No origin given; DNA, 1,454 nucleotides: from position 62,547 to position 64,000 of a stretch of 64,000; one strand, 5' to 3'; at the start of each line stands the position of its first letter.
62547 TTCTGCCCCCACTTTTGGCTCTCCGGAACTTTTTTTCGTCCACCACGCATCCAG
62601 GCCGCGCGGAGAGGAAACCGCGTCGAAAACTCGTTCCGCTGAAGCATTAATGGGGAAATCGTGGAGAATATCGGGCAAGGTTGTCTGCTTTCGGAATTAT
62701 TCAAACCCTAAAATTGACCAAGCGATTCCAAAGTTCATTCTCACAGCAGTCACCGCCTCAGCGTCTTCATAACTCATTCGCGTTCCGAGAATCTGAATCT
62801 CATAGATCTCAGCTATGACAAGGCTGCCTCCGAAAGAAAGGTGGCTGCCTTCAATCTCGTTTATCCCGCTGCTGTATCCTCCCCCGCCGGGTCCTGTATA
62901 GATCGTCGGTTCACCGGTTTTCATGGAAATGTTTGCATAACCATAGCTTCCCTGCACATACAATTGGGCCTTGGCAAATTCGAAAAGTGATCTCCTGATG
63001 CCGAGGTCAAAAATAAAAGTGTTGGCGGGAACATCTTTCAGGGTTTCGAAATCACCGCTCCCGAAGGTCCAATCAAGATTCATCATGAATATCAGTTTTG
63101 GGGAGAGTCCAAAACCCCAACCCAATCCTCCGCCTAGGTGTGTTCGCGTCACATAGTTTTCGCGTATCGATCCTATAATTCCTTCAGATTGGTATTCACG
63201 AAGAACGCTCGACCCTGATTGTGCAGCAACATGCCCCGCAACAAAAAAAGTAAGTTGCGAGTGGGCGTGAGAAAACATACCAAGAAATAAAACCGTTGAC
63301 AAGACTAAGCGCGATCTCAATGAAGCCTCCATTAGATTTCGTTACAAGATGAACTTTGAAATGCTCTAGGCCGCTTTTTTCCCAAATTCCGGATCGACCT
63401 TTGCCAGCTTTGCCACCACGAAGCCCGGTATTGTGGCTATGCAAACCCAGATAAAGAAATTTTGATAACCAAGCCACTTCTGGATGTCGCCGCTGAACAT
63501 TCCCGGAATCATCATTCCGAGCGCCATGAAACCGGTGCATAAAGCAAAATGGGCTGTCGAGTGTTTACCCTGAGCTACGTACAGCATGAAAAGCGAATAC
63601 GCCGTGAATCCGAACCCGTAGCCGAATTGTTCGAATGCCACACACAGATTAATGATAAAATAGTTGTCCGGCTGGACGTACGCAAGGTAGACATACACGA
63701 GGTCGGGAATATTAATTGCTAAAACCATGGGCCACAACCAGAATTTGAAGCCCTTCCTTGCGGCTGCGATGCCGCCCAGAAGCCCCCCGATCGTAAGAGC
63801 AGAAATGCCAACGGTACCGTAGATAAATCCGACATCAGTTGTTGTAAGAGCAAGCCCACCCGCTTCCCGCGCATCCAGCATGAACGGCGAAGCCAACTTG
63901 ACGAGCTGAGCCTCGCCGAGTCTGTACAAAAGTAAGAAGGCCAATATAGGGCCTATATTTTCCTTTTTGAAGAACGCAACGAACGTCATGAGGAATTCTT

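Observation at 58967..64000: Uncharacterised co-oriented cluster: MFS transporter - OM beta-barrel - AHSA1-like SRPBCC - SAM methyltransferase - SRPBCC ... DUF3124 - DUF3500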

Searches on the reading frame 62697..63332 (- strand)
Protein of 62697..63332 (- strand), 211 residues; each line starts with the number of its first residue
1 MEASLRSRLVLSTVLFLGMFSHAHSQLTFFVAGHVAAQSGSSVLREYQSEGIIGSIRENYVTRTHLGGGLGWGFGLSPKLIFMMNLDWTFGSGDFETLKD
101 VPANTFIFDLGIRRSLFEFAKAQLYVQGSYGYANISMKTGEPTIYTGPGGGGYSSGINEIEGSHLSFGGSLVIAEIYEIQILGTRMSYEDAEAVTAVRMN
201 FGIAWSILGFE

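Call 3: search_protein_families(library=pfam, proteins=[window:62697-63332:-], max_evalue=0.01)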
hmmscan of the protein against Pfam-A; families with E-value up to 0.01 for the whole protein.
window:62697-63332:- (211 aa): 0 families

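Call 4: search_protein_families(library=ncbifam, proteins=[window:62697-63332:-], max_evalue=0.01)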
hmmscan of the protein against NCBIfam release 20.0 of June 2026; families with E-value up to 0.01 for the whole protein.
window:62697-63332:- (211 aa): 0 families

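Call 5: find_encoding_contigs(protein=window:62697-63332:-, flank=10000, max_places=6)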
Protein window:62697-63332:- (211 aa): 4 contigs read that carry it; 4 places shown.
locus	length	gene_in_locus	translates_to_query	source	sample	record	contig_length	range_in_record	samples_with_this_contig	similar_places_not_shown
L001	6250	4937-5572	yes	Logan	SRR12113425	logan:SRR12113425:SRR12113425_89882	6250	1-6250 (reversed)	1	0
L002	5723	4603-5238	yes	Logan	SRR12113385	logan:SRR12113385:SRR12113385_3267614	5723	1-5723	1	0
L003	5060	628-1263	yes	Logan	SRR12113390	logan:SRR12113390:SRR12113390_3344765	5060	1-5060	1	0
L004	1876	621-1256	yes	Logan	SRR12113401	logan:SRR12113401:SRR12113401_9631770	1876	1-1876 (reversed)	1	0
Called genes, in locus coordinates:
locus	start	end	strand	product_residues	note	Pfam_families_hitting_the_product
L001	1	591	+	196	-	?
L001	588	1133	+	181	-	PF13420:Acetyltransf_4 (weak), PF00583:Acetyltransf_1, PF13673:Acetyltransf_10, PF13508:Acetyltransf_7, PF14542:Acetyltransf_CG (faint), PF08445:FR47 (weak)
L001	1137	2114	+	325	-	PF16269:DUF4922, PF26216:GDPGP1_C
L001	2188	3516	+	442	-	PF08486:SpoIID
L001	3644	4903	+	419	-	PF07690:MFS_1 (weak)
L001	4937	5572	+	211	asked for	-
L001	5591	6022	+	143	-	PF08327:AHSA1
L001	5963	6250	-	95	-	?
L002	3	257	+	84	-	?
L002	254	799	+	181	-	PF13420:Acetyltransf_4 (weak), PF00583:Acetyltransf_1, PF13673:Acetyltransf_10, PF13508:Acetyltransf_7, PF14542:Acetyltransf_CG (faint), PF08445:FR47 (weak)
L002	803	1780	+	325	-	PF16269:DUF4922, PF26216:GDPGP1_C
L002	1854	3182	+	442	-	PF08486:SpoIID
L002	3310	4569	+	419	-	PF07690:MFS_1 (weak)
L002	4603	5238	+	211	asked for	-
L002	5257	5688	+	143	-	PF08327:AHSA1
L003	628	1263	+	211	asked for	-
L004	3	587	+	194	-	?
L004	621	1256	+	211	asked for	-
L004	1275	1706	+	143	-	PF08327:AHSA1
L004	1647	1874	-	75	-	?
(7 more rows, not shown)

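Call 19: find_homologous_proteins(query=window:62697-63332:-, max_evalue=0.001)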
Query window:62697-63332:- (211 aa): 1 proteins with E <= 0.001 among 324 candidates.
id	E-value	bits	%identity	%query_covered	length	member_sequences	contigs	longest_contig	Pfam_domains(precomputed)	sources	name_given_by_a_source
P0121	1.1e-130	452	100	98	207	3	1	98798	-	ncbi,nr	ncbi:MAG: hypothetical protein HYY49_04600 [Ignavibacteriales bacterium]|nr:hypothetical protein [Ig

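Call 28: predict_structure(protein=window:62697-63332:-)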
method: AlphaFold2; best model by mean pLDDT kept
length: 211 residues; sequences in the alignment: 1
mean_pLDDT: 33.3   pTM: 0.21
mean pLDDT of the five models: 33.3, 30.5, 30.1, 25.1, 24.0
residues with pLDDT >= 90: 0; 70-90: 14; 50-70: 9; < 50: 188
segments of 3 or more residues with pLDDT < 50: 24-211
pLDDT, mean of each block of 10 residues (from residue 1): 82 69 46 32 25 23 26 29 33 34 27 25 26 26 26 24 24 29 30 32 31 24
secondary structure, 60 per line:
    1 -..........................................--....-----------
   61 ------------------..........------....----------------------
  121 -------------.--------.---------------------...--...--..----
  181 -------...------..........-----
elements in order: H2-43 H46-49 E79-88 H95-98 E165-167 E170-172 E197-206

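Call 48: search_protein_representatives(protein=window:62697-63332:-)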
Query: 211 residues. Proteins with E-value up to 0.001 (for the whole library): 7; up to 1e-10: 6; up to 1e-30: 1. The best 7 are listed.
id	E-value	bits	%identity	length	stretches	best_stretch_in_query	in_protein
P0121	3.6e-131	451.5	100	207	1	5-211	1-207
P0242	2.3e-30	122.2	40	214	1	22-207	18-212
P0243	3.4e-29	118.4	36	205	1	19-204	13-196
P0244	7.8e-27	110.7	39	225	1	3-207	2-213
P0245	1.4e-25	106.6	39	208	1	13-210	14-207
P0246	2.5e-20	89.4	37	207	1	64-204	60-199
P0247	1.0e-03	35.2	40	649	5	175-209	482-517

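Call 53: find_encoding_contigs(protein=P0244, flank=6000, max_places=2)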
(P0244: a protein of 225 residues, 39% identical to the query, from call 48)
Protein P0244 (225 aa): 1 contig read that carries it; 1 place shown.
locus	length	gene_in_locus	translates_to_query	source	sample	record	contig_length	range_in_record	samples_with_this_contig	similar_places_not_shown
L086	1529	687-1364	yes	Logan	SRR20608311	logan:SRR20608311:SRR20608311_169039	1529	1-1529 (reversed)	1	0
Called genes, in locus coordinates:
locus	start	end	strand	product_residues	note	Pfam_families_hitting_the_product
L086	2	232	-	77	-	?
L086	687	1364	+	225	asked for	PF13505:OMP_b-brl (weak)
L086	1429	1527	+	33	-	?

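Call 54: search_protein_families(library=pfam, alignment_id=A4, max_evalue=1)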
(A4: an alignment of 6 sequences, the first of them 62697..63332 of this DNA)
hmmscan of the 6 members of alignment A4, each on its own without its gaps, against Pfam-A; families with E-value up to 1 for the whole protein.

A. member 1, window:62697-63332:- (211 aa): 0 families

B. families by the number of members that match (of 6 scanned): 3 families
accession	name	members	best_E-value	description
PF13505.12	OMP_b-brl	4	9.4e-10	Outer membrane protein beta-barrel domain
PF01389.23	OmpA_membrane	1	0.021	OmpA-like transmembrane domain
PF25281.1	MBL_MAP1B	1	0.14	MAP1B MBL-like domain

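Call 55: find_encoding_contigs(protein=P0242, flank=6000, max_places=2)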
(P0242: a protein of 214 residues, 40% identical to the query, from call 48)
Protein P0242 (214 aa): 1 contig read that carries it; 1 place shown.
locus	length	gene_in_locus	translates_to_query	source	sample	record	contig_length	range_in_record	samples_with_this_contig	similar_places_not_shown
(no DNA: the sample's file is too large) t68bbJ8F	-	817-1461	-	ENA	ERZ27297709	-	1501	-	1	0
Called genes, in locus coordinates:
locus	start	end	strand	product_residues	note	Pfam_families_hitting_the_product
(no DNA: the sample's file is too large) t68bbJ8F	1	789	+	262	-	?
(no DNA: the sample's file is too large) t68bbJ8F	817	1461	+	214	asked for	PF13505:OMP_b-brl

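Call 56: find_encoding_contigs(protein=P0245, flank=6000, max_places=2)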
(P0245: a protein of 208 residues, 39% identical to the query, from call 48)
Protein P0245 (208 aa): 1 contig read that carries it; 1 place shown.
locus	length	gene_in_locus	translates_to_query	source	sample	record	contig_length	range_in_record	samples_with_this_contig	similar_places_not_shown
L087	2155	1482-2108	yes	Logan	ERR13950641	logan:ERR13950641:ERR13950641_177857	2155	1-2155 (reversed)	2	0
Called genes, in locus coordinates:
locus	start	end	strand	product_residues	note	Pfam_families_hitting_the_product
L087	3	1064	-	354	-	?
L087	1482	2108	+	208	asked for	PF13505:OMP_b-brl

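Call 58: search_protein_families(library=pfam, proteins=[L087:3-1064:-, L086:2-232:-], max_evalue=0.01)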
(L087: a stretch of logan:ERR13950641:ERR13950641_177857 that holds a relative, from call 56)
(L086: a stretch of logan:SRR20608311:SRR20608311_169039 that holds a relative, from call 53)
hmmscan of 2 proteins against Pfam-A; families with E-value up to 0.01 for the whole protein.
L087:3-1064:- (354 aa): 2 families
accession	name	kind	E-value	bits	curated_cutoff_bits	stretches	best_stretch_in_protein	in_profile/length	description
PF07755.17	DUF1611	-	2.7e-63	213.5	25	1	139-336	2-200/201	Domain of unknown function (DUF1611_C) P-loop domain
PF17396.8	DUF1611_N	-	8.6e-23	81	22.6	1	39-131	2-94/95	Domain of unknown function (DUF1611_N) Rossmann-like domain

L086:2-232:- (77 aa): 3 families
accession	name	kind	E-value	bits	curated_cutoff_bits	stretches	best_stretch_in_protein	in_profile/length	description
PF14559.12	TPR_19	-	0.0019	18.9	25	1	37-67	5-35/68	Tetratricopeptide repeat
PF13431.12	TPR_17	-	0.0027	18.3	24.4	0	46-73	2-29/34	Tetratricopeptide repeat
PF07719.23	TPR_2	-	0.0046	17.4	27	0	23-56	1-34/34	Tetratricopeptide repeat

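Call 60: predict_structure(alignment_id=A4)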
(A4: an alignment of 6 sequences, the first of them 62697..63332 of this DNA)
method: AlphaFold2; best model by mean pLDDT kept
length: 211 residues; sequences in the alignment: 6
mean_pLDDT: 82.3   pTM: 0.71
mean pLDDT of the five models: 82.3, 82.3, 82.3, 80.4, 76.3
residues with pLDDT >= 90: 89; 70-90: 82; 50-70: 29; < 50: 11
segments of 3 or more residues with pLDDT < 50: 18-25, 209-211
pLDDT, mean of each block of 10 residues (from residue 1): 70 58 51 88 82 79 93 81 93 92 95 88 91 93 71 83 94 85 92 88 67 36
secondary structure, 60 per line:
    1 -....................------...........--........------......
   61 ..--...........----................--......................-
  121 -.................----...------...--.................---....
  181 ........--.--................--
elements in order: H2-21 E28-38 E41-48 E55-62 E65-75 E80-95 E98-119 E122-138 E143-145 E152-154 E157-173 E177-188 E194-209

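Call 62: fold_search(model_id=the predicted structure, library=pdb)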
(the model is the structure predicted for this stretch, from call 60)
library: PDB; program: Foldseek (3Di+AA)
matches with E <= 10: 921; with E <= 0.001: 42
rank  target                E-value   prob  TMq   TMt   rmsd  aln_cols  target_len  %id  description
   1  9nh2_A                4.8e-07  1.00  0.52  0.50   6.8       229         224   11  In situ cryo-EM structure of porin III of the Legionella Dot/Icm T4SS machine (released 2025-09-17)
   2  3qra                  1.9e-06  1.00  0.48  0.63   6.6       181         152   11  The crystal structure of Ail, the attachment invasion locus protein of Yersinia pestis (released 2011-11-23)
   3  9a2m_MODEL_1_A        2.0e-06  1.00  0.49  0.32   7.5       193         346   12  Model of E. coli OmpA by in-cell photo-crosslinking MS and deep learning (released 2023-02-24)
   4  3qrc_B                3.9e-06  1.00  0.46  0.58   7.0       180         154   10  The crystal structure of Ail, the attachment invasion locus protein of Yersinia pestis, in complex with the heparin an (released 2011-11-23)
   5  3qrc_A                4.8e-06  1.00  0.46  0.58   6.9       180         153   10  The crystal structure of Ail, the attachment invasion locus protein of Yersinia pestis, in complex with the heparin an (released 2011-11-23)
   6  9fzd_A                5.1e-06  1.00  0.50  0.59   7.0       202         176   11  Structure of OmpA-long in complex with nanobody Nb39 (released 2024-07-17)
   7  1bxw                  5.7e-06  1.00  0.49  0.58   7.2       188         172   11  OUTER MEMBRANE PROTEIN A (OMPA) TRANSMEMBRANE DOMAIN (released 1998-10-14)
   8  2f1v_A                1.2e-05  1.00  0.45  0.51   7.1       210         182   10  Outer membrane protein OmpW (released 2006-01-24)
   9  2x55                  1.2e-05  1.00  0.46  0.38  10.3       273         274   12  Yersinia Pestis Plasminogen Activator Pla (Native) (released 2010-07-28)
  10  2x56                  1.3e-05  1.00  0.49  0.40   8.7       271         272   11  Yersinia Pestis Plasminogen Activator Pla (Native) (released 2010-07-28)
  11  1qjp                  1.6e-05  1.00  0.39  0.55   7.7       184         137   13  HIGH RESOLUTION STRUCTURE OF THE OUTER MEMBRANE PROTEIN A (OMPA) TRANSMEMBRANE DOMAIN (released 2000-06-30)
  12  9fzc_A                1.9e-05  1.00  0.54  0.64   6.7       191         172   10  Structure of OmpA-short in complex with nanobody Nb01 (released 2024-07-17)
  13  4rlc                  2.9e-05  1.00  0.37  0.53   8.0       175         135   10  Crystal structure of the N-terminal beta-barrel domain of Pseudomonas aeruginosa OprF (released 2015-04-22)
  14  2x27                  3.5e-05  1.00  0.48  0.48   7.0       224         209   11  Crystal structure of the outer membrane protein OprG from Pseudomonas aeruginosa (released 2010-12-15)
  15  9a34_MODEL_1_A        4.8e-05  1.00  0.40  0.29  12.1       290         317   11  Model of E. coli OmpT by in-cell photo-crosslinking MS and deep learning (released 2023-02-24)
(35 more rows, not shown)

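Call 74: search_protein_families(library=ncbifam, proteins=[L001:3644-4903:+, L001:2188-3516:+, L001:1137-2114:+], max_evalue=0.00001)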
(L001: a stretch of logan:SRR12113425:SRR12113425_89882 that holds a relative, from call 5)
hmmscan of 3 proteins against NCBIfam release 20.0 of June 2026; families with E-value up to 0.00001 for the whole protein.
L001:3644-4903:+ (419 aa): 4 families
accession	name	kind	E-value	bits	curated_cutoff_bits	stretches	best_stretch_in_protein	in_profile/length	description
TIGR00901.2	2A0125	subfamily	2.4e-52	178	350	1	6-404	14-414/417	AmpG family muropeptide MFS transporter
NF008867.0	PRK11902.1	equivalog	1.4e-28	100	656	1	4-408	21-403/419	muropeptide transporter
NF008238.0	PRK11010.1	equivalog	9.8e-26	90.6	756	1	6-414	22-408/492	muropeptide MFS transporter AmpG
TIGR02718.1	sider_RhtX_FptX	subfamily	4.9e-23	81.7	356.15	1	3-396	8-378/390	RhtX/FptX family siderophore transporter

L001:2188-3516:+ (442 aa): 2 families
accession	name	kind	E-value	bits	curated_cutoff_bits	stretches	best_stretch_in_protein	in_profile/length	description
TIGR02669.1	SpoIID_LytB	domain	1.5e-49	169.4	83.3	2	111-265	2-129/270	SpoIID/LytB domain-containing protein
TIGR02870.1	spore_II_D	equivalog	2.8e-38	131.9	234.75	2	111-266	68-214/338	stage II sporulation protein D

L001:1137-2114:+ (325 aa): 0 families

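Call 80: search_solved_structures(query=L001:3644-4903:+, max_evalue=0.001)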
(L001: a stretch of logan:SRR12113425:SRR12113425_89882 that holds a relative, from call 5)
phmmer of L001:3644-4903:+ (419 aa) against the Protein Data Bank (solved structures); distinct sequences matched with E-value up to 0.001: 4.
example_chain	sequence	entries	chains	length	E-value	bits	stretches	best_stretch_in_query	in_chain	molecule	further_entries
8zgz_A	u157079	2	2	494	5.5e-17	65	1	6-410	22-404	Protein AmpG | Muropeptide transporter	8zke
8zbb_A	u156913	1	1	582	1.2e-15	60.6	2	217-410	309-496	Muropeptide transporter,Soluble cytochrome b562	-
9j9z_A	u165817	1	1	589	1.2e-15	60.6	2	217-410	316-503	Muropeptide transporter,Soluble cytochrome b562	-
9c3f_A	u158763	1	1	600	2.8e-15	59.4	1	6-409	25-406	Anhydromuropeptide permease,Soluble cytochrome b562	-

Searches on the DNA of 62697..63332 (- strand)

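Call 72: search_rna_families(sources=[L001, L005], threshold=gathering)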
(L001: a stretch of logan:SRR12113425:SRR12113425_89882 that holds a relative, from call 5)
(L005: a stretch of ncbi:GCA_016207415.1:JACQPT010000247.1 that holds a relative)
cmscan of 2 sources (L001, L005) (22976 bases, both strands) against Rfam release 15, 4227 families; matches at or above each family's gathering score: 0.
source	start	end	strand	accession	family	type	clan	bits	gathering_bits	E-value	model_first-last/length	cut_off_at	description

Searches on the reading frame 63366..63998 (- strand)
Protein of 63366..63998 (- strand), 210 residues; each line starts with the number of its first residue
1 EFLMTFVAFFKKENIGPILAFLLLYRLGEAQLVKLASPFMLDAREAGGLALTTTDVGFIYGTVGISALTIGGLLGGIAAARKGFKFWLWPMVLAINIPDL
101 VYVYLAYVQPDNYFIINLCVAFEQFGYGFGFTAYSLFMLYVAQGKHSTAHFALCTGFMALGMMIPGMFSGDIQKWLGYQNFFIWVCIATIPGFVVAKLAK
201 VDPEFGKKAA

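Call 3: search_protein_families(library=pfam, proteins=[window:63366-63998:-], max_evalue=0.01)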
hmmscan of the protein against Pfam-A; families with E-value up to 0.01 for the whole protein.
window:63366-63998:- (210 aa): 2 families
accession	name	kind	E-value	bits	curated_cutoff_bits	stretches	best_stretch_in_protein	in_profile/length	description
PF13347.12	MFS_2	-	0.00011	21.4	27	1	111-199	224-309/427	MFS/sugar transport protein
PF07690.21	MFS_1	-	0.0011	18.4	33.4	1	2-207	2-179/347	Major Facilitator Superfamily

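Call 4: search_protein_families(library=ncbifam, proteins=[window:63366-63998:-], max_evalue=0.01)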
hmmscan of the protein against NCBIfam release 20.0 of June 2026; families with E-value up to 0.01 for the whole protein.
window:63366-63998:- (210 aa): 4 families
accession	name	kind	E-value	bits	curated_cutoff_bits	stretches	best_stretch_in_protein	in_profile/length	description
TIGR00901.2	2A0125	subfamily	5.1e-26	91.3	350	1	4-195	222-414/417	AmpG family muropeptide MFS transporter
NF008867.0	PRK11902.1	equivalog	1.3e-17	63.9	656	1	6-199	216-403/419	muropeptide transporter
NF008238.0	PRK11010.1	equivalog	7.2e-16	58.1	756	1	7-205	216-408/492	muropeptide MFS transporter AmpG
TIGR02718.1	sider_RhtX_FptX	subfamily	7.7e-05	21.8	356.15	1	7-187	202-378/390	RhtX/FptX family siderophore transporter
